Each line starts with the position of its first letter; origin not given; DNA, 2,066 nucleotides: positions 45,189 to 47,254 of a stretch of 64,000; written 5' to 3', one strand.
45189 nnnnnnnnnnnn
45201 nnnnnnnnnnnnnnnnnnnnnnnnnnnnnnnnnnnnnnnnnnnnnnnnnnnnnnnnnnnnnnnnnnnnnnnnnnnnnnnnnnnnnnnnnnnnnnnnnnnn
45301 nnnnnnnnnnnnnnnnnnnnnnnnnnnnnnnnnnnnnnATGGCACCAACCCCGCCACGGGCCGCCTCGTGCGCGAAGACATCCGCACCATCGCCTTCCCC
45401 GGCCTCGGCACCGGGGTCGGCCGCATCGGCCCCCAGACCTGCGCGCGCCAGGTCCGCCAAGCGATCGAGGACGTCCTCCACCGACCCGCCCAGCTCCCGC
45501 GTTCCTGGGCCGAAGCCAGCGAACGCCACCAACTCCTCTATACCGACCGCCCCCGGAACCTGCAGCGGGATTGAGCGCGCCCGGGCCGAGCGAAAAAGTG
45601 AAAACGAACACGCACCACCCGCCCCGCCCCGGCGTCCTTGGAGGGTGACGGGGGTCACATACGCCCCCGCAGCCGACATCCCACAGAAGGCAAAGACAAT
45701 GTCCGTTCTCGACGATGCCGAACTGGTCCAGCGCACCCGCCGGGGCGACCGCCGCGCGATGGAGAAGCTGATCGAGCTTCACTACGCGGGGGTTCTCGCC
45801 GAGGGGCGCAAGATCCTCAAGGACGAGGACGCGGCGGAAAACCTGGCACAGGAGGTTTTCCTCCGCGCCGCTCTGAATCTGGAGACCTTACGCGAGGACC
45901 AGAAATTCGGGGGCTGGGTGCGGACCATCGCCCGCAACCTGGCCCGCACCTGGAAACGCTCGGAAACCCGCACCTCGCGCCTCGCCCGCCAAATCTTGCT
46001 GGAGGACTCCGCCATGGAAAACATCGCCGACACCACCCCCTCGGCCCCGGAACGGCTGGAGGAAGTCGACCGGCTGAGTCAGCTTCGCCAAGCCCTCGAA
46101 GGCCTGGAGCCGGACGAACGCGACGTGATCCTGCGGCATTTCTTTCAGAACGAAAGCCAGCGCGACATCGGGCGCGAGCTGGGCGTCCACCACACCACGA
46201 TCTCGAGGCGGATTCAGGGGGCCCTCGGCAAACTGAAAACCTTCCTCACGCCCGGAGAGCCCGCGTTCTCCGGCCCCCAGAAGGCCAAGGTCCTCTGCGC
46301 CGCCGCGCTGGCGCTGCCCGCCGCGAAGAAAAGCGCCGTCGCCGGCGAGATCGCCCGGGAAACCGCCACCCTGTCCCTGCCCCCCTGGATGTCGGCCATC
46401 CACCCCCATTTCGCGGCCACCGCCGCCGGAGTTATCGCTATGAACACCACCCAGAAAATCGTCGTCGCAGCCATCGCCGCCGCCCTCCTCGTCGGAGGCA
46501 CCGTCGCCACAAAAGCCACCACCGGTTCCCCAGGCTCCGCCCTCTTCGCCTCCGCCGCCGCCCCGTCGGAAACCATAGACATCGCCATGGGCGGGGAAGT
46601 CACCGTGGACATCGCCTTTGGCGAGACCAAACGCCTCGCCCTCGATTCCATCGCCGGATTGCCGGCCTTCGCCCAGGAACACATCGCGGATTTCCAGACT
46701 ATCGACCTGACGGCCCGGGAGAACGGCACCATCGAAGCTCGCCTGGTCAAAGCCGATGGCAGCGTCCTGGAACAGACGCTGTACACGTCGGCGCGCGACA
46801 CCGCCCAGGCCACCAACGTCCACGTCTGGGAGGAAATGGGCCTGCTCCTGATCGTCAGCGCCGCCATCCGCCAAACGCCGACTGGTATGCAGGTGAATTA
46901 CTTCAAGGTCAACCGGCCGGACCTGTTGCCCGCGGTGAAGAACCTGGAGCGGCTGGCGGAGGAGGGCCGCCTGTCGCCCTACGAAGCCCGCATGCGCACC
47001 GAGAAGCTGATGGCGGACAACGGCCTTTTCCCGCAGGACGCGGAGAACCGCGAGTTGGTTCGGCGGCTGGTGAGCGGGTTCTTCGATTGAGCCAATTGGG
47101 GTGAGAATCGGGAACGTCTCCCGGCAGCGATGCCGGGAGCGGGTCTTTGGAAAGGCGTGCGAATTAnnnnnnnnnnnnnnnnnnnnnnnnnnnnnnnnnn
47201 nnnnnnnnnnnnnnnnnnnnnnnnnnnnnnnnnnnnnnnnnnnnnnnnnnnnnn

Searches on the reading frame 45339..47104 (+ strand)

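Call 7: search_protein_families(library=pfam, proteins=[window:45638-47104:+, window:45339-47090:+], max_evalue=0.001)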
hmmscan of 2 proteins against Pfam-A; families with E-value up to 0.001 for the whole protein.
window:45638-47104:+ (488 aa): 0 families

window:45339-47090:+ (583 aa): 5 families
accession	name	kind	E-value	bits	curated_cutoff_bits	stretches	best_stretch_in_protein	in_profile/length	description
PF04542.20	Sigma70_r2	-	1.6e-11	44.2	24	1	144-212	1-71/71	Sigma-70 region 2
PF08281.18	Sigma70_r4_2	-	3.2e-09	36.7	25.7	1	248-299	3-54/54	Sigma-70, region 4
PF04545.22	Sigma70_r4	-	6.2e-09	35.7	24.1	1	252-300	1-49/50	Sigma-70, region 4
PF13936.12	HTH_38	-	1.6e-07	31.4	27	1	256-292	5-41/44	Helix-turn-helix domain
PF18024.7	HTH_50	-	1.1e-05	25.4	27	1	259-292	11-44/50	Helix-turn-helix domain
